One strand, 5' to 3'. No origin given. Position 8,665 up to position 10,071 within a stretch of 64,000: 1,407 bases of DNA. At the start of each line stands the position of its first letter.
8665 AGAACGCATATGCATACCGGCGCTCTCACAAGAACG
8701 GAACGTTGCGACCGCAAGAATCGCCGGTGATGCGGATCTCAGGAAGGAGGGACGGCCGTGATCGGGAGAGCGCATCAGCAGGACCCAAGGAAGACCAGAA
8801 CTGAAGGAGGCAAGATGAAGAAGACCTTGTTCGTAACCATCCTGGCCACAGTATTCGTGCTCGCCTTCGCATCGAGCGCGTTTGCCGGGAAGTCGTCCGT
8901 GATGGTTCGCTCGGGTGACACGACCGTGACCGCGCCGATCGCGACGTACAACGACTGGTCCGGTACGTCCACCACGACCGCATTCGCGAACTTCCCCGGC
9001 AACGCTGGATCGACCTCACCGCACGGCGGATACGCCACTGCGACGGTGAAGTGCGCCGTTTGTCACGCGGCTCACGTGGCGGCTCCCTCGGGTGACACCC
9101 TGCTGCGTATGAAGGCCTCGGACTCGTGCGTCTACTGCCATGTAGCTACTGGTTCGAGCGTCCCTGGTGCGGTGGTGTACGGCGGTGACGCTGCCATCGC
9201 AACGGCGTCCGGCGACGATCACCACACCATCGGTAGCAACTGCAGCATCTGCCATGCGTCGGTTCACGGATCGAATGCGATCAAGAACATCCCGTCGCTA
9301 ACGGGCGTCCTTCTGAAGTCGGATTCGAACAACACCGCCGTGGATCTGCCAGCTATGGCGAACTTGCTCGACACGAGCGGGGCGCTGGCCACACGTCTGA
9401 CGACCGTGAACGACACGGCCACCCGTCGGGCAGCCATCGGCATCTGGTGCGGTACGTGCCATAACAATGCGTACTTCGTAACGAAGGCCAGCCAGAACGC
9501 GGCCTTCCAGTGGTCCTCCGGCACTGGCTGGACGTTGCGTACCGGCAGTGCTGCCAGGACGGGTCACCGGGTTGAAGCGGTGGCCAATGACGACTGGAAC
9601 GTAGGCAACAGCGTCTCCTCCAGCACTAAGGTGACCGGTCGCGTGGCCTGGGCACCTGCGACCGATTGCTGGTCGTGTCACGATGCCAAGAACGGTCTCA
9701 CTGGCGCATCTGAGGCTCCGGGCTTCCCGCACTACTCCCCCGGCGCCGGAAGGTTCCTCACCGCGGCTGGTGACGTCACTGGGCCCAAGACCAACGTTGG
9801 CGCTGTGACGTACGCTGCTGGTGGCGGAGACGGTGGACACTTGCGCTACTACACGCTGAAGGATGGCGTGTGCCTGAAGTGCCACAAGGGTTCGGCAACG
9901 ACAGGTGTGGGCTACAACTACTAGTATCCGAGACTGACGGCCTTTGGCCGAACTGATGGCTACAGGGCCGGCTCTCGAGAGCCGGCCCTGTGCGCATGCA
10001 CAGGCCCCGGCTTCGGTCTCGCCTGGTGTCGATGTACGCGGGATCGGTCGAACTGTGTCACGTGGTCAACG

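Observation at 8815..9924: Sparse-haem secreted hexahaem cytochrome with OmcS-like general properties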

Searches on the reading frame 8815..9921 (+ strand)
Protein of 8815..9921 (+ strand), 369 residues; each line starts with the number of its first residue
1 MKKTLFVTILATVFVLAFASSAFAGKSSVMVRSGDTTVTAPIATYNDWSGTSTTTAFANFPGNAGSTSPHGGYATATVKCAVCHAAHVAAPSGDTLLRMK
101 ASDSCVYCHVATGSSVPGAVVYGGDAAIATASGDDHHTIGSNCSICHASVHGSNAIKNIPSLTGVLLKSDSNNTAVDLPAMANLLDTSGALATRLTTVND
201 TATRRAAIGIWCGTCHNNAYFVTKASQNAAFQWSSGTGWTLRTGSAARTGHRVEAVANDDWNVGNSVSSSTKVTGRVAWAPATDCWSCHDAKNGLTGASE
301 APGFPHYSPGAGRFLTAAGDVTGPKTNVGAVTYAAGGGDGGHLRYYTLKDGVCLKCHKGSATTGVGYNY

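Call 3: search_protein_families(library=pfam, proteins=[window:8815-9921:+], max_evalue=1)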
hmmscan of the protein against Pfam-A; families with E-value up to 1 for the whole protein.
window:8815-9921:+ (369 aa): 6 families
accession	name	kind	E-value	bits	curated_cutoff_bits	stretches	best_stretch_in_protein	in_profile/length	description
PF14522.11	Cytochrome_C7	-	4.8e-09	36.3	24.8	3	73-147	8-66/67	Cytochrome c7 and related cytochrome c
PF22113.1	Mtrc-MtrF_II-IV_dom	-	1.2e-06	28.6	30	2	211-359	30-129/176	Outer membrane cytochrome MtrC/MtrF-like, domains II/IV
PF09699.15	Paired_CXXCH_1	-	1.4e-05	25.1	20.6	1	78-111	7-38/41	Doubled CXXCH motif (Paired_CXXCH_1)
PF14537.11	Cytochrom_c3_2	-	8.2e-05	23.4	25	0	68-109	49-78/79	Cytochrome c3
PF13442.11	Cytochrome_CBB3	-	0.099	13.4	27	0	139-164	10-29/68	Cytochrome C oxidase, cbb3-type, subunit III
PF13435.11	Cytochrome_C554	-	0.17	13.2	20.8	0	45-109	10-83/84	Cytochrome c554 and c-prime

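Call 4: search_solved_structures(query=window:8815-9921:+, max_evalue=10, show_alignments=3)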
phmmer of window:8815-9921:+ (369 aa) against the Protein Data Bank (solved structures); distinct sequences matched with E-value up to 10: 18.
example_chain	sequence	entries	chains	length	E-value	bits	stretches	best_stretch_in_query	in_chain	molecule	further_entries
6r2q_A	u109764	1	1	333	6.5e-06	28.6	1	73-154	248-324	Cystathionine beta-synthase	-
6i5b_A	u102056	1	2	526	0.003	19.9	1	74-122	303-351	Uncharacterized protein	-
1fdy_A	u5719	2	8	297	0.019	17.2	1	89-191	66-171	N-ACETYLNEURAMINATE LYASE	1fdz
1nal_1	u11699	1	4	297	0.019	17.2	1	89-191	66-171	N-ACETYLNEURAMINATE LYASE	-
4bwl_A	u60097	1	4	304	0.033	16.4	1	118-191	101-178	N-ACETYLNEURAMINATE LYASE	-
2wkj_A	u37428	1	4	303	0.042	16.1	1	118-191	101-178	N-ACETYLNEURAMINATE LYASE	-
2wnq_A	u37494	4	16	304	0.042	16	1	118-191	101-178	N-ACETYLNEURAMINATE LYASE | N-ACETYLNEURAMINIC ACID LYASE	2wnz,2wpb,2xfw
2wnn_A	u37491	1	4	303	0.043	16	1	118-191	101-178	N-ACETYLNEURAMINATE LYASE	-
2wo5_A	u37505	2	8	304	0.043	16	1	118-191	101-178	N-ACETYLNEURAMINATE LYASE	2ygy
3lcg_A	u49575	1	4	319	0.047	15.9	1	118-191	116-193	N-acetylneuraminate lyase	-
3lbc_A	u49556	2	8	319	0.047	15.9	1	118-191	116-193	N-acetylneuraminate lyase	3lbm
3lcf_A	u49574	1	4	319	0.047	15.9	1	118-191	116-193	N-acetylneuraminate lyase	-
3lcl_A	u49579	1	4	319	0.047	15.9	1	118-191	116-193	N-acetylneuraminate lyase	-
3lch_A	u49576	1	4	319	0.047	15.9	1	118-191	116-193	N-acetylneuraminate lyase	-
3lci_A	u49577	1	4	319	0.047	15.9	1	118-191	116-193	N-acetylneuraminate lyase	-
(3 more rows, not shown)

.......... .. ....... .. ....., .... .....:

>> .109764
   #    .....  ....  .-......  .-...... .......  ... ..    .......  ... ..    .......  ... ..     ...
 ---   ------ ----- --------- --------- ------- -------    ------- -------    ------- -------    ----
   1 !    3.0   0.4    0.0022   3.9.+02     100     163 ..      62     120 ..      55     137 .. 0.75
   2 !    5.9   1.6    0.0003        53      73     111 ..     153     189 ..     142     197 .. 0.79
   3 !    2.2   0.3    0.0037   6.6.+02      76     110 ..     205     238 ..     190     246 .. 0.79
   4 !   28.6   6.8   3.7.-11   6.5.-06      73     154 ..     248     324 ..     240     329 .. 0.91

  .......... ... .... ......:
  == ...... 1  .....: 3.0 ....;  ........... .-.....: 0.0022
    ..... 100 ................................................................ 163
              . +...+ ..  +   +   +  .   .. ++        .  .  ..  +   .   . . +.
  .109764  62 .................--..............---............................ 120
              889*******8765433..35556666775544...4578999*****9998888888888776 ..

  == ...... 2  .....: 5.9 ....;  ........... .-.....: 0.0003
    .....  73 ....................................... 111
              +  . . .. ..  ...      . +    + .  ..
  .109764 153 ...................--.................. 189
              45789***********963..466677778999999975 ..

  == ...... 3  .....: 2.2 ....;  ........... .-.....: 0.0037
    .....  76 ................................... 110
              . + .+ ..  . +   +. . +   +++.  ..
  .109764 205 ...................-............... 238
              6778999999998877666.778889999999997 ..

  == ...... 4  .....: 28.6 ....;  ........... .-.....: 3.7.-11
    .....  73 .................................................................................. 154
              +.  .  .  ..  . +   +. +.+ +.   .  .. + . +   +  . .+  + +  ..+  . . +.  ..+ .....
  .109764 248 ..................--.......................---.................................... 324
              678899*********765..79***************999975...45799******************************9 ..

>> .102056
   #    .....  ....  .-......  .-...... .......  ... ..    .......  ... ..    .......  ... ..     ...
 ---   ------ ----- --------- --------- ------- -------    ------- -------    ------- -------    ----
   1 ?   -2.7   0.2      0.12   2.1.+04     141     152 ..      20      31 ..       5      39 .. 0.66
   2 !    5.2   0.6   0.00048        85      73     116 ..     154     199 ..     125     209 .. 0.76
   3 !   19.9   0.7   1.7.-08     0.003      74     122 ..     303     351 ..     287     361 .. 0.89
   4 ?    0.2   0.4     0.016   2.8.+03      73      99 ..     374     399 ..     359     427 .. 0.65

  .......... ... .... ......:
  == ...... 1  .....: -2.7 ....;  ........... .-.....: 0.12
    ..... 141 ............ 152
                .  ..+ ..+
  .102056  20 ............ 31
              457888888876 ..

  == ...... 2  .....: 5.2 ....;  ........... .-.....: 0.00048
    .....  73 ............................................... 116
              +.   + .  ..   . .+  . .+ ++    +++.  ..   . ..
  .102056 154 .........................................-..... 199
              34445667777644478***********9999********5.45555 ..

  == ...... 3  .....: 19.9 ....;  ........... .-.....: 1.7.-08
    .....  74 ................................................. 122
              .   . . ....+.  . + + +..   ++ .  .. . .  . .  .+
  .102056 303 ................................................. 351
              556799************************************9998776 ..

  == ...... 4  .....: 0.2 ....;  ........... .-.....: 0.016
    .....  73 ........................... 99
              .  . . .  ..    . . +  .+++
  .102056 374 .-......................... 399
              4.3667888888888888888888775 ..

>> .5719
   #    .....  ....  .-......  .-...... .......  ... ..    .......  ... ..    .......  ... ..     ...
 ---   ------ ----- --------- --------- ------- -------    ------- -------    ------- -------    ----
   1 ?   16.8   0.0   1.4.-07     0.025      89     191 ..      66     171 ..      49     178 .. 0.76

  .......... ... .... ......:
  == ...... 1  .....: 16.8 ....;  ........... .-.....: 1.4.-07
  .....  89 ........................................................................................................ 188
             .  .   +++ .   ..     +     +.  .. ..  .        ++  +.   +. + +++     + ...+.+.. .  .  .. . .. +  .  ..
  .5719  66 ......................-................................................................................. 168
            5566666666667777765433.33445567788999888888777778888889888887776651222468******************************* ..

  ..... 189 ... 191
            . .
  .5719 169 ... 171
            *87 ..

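Call 9: find_homologous_proteins(query=window:8815-9921:+, max_evalue=0.001)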
Query window:8815-9921:+ (369 aa): 70 proteins with E <= 0.001 among 8000 candidates.
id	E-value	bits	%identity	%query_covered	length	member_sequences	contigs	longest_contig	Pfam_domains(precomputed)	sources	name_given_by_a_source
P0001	4.3e-242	821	100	100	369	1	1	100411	PF09699.16,PF14522.12,PF22113.2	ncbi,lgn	-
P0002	5.0e-157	541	68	100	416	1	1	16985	PF09699.16,PF14522.12,PF22113.2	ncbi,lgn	-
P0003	1.7e-128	447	60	100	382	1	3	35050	PF14537.12,PF14522.12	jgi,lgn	jgi:predicted CXXCH cytochrome family protein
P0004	7.0e-99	349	50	100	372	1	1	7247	PF14522.12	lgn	-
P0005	2.6e-89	318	46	100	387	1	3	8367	PF09699.16,PF14522.12,PF22113.2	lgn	-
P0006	1.9e-87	312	46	100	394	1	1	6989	PF14522.12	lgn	-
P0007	1.5e-86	309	47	100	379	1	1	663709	PF14522.12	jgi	-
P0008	1.2e-83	299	44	100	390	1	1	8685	PF09699.16,PF14522.12,PF22113.2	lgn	-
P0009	5.2e-83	297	45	100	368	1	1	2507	PF09699.16,PF14522.12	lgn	-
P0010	4.3e-81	291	45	100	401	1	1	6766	PF09699.16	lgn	-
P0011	6.8e-79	284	44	100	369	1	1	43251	PF09699.16,PF14537.12,PF14522.12,PF22113.2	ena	-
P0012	1.1e-78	283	45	100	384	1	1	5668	PF09699.16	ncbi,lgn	-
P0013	1.2e-71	260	44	100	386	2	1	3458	PF14537.12,PF14522.12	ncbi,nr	ncbi:MAG: hypothetical protein JXE06_07810 [Coriobacteriia bacterium]|nr:hypothetical protein [Corio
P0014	2.5e-70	255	44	100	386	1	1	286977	PF09699.16,PF14537.12,PF14522.12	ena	-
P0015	5.8e-66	241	42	100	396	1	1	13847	PF09699.16,PF14522.12,PF22113.2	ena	-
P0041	5.6e-40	156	38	100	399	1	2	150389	PF09699.16,PF14537.12,PF14522.12,PF22113.2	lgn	-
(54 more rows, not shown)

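Call 18: find_encoding_contigs(protein=P0001, flank=10000, max_places=3)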
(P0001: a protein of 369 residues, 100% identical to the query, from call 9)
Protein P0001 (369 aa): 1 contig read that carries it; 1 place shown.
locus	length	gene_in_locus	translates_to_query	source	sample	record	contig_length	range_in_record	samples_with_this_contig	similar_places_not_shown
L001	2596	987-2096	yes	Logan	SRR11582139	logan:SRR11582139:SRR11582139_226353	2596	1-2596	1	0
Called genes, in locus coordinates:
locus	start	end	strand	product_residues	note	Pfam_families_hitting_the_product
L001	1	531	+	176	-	?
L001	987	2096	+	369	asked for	PF09699:Paired_CXXCH_1 (faint), PF14522:Cytochrome_C7 (faint), PF22113:Mtrc-MtrF_II-IV_dom (faint)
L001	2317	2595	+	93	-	?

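Call 19: find_encoding_contigs(protein=P0007, flank=10000, max_places=3)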
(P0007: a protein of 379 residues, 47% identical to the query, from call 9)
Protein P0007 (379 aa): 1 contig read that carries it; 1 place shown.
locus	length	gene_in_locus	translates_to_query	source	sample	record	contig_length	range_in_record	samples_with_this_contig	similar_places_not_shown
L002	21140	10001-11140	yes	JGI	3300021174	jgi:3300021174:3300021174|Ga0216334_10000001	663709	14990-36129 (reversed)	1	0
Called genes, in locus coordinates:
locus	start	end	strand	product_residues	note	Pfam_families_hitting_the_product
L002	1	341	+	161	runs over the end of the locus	PF01842:ACT, PF13291:ACT_4 (weak), PF22629:ACT_AHAS_ss, PF13710:ACT_5, PF10369:ALS_ss_C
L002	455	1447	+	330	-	PF02826:2-Hacid_dh_C (weak), PF03446:NAD_binding_2 (weak), PF03807:F420_oxidored (weak), PF07991:KARI_N, PF01450:KARI_C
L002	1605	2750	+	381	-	PF00266:Aminotran_5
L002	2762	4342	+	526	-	PF00389:2-Hacid_dh, PF02826:2-Hacid_dh_C, PF19304:PGDH_inter, PF01842:ACT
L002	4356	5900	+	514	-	PF00682:HMGL-like, PF22617:HCS_D2, PF08502:LeuA_dimer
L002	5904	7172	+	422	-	PF00330:Aconitase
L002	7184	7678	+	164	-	PF00694:Aconitase_C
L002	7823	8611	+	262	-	PF13181:TPR_8 (faint), PF13428:TPR_14 (faint), PF14559:TPR_19 (faint), PF07719:TPR_2 (faint)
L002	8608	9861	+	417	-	PF08450:SGL (faint), PF25021:TEN_NHL (faint), PF01436:NHL (faint)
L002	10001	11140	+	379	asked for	PF14522:Cytochrome_C7 (faint)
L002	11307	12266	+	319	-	PF14522:Cytochrome_C7 (faint), PF22113:Mtrc-MtrF_II-IV_dom (faint)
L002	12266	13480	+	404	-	PF14522:Cytochrome_C7 (faint), PF14537:Cytochrom_c3_2 (faint)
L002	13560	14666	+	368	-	PF00180:Iso_dh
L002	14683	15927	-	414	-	PF20706:GT4-conflict (weak), PF00534:Glycos_transf_1, PF13692:Glyco_trans_1_4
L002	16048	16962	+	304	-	PF01063:Aminotran_4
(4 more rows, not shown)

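Call 20: predict_structure(alignment_id=A1)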
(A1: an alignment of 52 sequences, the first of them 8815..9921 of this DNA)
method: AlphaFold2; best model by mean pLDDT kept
length: 369 residues; sequences in the alignment: 52
mean_pLDDT: 66.6   pTM: 0.65
mean pLDDT of the five models: 66.6, 66.0, 63.3, 62.7, 52.9
residues with pLDDT >= 90: 28; 70-90: 134; 50-70: 133; < 50: 74
segments of 3 or more residues with pLDDT < 50: 24-73, 87-90, 93-95, 115-117, 337-342
pLDDT, mean of each block of 10 residues (from residue 1): 91 80 46 43 36 42 46 51 51 50 63 54 69 58 64 78 77 69 89 94 87 71 62 83 65 61 55 62 79 77 78 84 84 52 59 83 73
secondary structure, 60 per line:
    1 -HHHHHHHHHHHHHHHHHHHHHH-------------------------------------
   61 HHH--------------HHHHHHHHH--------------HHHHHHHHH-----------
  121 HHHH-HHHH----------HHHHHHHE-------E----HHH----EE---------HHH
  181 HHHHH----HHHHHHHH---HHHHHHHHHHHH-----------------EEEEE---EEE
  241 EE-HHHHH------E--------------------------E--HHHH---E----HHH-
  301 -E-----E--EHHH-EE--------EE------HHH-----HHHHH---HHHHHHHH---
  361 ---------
elements in order: H2-23 H78-86 H101-109 H121-124 H126-129 H140-146 H178-185 H190-197 H201-212 E230-234 E238-242 H244-248 H285-288 H342-346 H350-357

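Call 21: find_encoding_contigs(protein=P0011, flank=10000, max_places=2)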
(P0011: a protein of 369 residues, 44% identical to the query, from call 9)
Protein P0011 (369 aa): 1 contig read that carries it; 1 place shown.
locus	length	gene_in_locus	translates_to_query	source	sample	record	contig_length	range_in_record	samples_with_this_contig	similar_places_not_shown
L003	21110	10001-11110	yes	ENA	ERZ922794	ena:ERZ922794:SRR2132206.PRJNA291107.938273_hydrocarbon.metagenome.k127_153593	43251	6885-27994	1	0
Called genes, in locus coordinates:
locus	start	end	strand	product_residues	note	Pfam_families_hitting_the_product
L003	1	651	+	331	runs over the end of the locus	PF03446:NAD_binding_2 (weak), PF07991:KARI_N, PF01450:KARI_C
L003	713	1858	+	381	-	PF00266:Aminotran_5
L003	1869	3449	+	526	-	PF00389:2-Hacid_dh, PF02826:2-Hacid_dh_C, PF19304:PGDH_inter, PF01842:ACT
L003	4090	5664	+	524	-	PF00682:HMGL-like, PF22617:HCS_D2, PF08502:LeuA_dimer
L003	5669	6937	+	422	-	PF00330:Aconitase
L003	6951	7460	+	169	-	PF00694:Aconitase_C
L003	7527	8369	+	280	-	PF07719:TPR_2 (faint), PF13176:TPR_7 (faint), PF13414:TPR_11 (faint), PF13424:TPR_12 (faint), PF13428:TPR_14 (faint), PF13429:TPR_15 (faint), PF14559:TPR_19 (faint), PF13432:TPR_16 (weak), +4 more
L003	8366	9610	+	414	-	PF08450:SGL (faint), PF25021:TEN_NHL (faint), PF01436:NHL (faint)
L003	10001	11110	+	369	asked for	PF14537:Cytochrom_c3_2 (faint), PF22113:Mtrc-MtrF_II-IV_dom (faint), PF09699:Paired_CXXCH_1 (faint), PF14522:Cytochrome_C7 (faint)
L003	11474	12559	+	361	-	PF14522:Cytochrome_C7 (faint), PF22113:Mtrc-MtrF_II-IV_dom (faint), PF09699:Paired_CXXCH_1 (faint)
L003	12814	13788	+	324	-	PF14522:Cytochrome_C7 (faint)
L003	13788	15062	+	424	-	PF14522:Cytochrome_C7 (faint), PF14537:Cytochrom_c3_2 (faint)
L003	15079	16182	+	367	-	PF00180:Iso_dh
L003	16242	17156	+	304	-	PF01063:Aminotran_4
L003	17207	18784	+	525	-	PF00682:HMGL-like, PF22617:HCS_D2, PF08502:LeuA_dimer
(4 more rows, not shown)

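Call 22: find_encoding_contigs(protein=P0041, flank=10000, max_places=2)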
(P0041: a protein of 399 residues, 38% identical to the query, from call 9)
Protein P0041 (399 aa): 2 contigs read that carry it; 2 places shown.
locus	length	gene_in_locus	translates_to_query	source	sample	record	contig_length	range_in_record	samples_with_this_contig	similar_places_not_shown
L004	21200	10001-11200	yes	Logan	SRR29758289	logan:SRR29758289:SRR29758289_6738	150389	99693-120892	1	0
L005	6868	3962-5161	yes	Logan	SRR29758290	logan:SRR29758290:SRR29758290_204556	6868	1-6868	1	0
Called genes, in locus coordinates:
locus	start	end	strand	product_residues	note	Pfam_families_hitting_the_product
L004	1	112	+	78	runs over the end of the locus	-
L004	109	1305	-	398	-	PF01385:OrfB_IS605, PF07282:Cas12f1-like_TNB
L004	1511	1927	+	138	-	-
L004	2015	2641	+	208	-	-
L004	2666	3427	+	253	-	PF01520:Amidase_3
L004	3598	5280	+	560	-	PF05977:MFS_3 (weak), PF07690:MFS_1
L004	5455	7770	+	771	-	PF14522:Cytochrome_C7 (faint), PF22113:Mtrc-MtrF_II-IV_dom (faint)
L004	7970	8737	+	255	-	-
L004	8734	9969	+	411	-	PF13449:Phytase-like (faint), PF08450:SGL (faint), PF01436:NHL (faint), PF20067:SSL_N (faint), PF24303:DUF7485 (faint), PF24684:Vgb_lyase (faint), PF25021:TEN_NHL (faint)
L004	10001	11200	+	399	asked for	PF14537:Cytochrom_c3_2 (faint), PF22113:Mtrc-MtrF_II-IV_dom (faint), PF14522:Cytochrome_C7 (faint), PF09699:Paired_CXXCH_1 (faint)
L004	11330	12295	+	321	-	PF14522:Cytochrome_C7 (weak)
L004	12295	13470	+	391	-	PF14522:Cytochrome_C7 (faint)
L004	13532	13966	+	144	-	-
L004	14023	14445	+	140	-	-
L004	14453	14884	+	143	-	-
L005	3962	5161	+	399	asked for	PF14537:Cytochrom_c3_2 (faint), PF22113:Mtrc-MtrF_II-IV_dom (faint), PF14522:Cytochrome_C7 (faint), PF09699:Paired_CXXCH_1 (faint)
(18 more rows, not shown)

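Call 24: search_protein_representatives(alignment_id=A1)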
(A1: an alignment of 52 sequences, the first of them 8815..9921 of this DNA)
Query: 52 sequences, 358 profile positions. Proteins with E-value up to 0.001 (for the whole library): 1576; up to 1e-10: 667; up to 1e-30: 247. The best 150 are listed.
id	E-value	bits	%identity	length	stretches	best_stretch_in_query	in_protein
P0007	1.9e-129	448.4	-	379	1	1-358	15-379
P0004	5.5e-125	433.7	-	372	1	1-358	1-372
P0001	4.0e-122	424.3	-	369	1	1-358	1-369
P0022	3.4e-121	421.3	-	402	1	1-358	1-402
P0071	9.1e-109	380.4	-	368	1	1-358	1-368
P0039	1.2e-107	376.6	-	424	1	1-358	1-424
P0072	1.0e-105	370.3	-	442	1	1-358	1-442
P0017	5.2e-102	358.1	-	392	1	1-358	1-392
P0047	5.8e-99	348.1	-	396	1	1-358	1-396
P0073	7.6e-96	337.9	-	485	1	1-358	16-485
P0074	6.1e-92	325.0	-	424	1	1-358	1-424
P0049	4.3e-89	315.7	-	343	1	1-358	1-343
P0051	1.1e-85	304.5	-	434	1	1-358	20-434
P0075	4.4e-81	289.3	-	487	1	1-358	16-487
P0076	2.4e-79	283.6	-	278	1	95-358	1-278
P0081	2.3e-71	257.3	-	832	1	22-358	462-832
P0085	8.9e-69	248.8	-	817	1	26-358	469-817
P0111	1.0e-57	212.4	-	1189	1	42-358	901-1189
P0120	3.3e-56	207.5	-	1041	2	32-358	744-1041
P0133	1.7e-54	201.8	-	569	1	36-356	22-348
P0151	6.7e-52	193.3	-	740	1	40-356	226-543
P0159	2.9e-51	191.2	-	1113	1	43-358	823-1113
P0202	2.7e-44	168.3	-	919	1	18-358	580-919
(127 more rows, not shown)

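Call 27: fold_search(model_id=the predicted structure, library=pdb)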
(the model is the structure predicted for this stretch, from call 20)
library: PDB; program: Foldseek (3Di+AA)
matches with E <= 10: 2; with E <= 0.001: 0
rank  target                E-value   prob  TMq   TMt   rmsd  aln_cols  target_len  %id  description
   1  9umg_D                7.2e+00  0.03  0.07  0.07   5.3        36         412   17  Cryo-EM structure of VTC complex(Vtc5/Vtc4/Vtc3/Vtc1) (released 2026-01-21)
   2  9mdv_B                9.8e+00  0.01  0.07  0.10  10.4        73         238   16  Apo form of the estrogen receptor alpha ligand binding domain of Melanotaenia fluviatilis (released 2025-10-22)
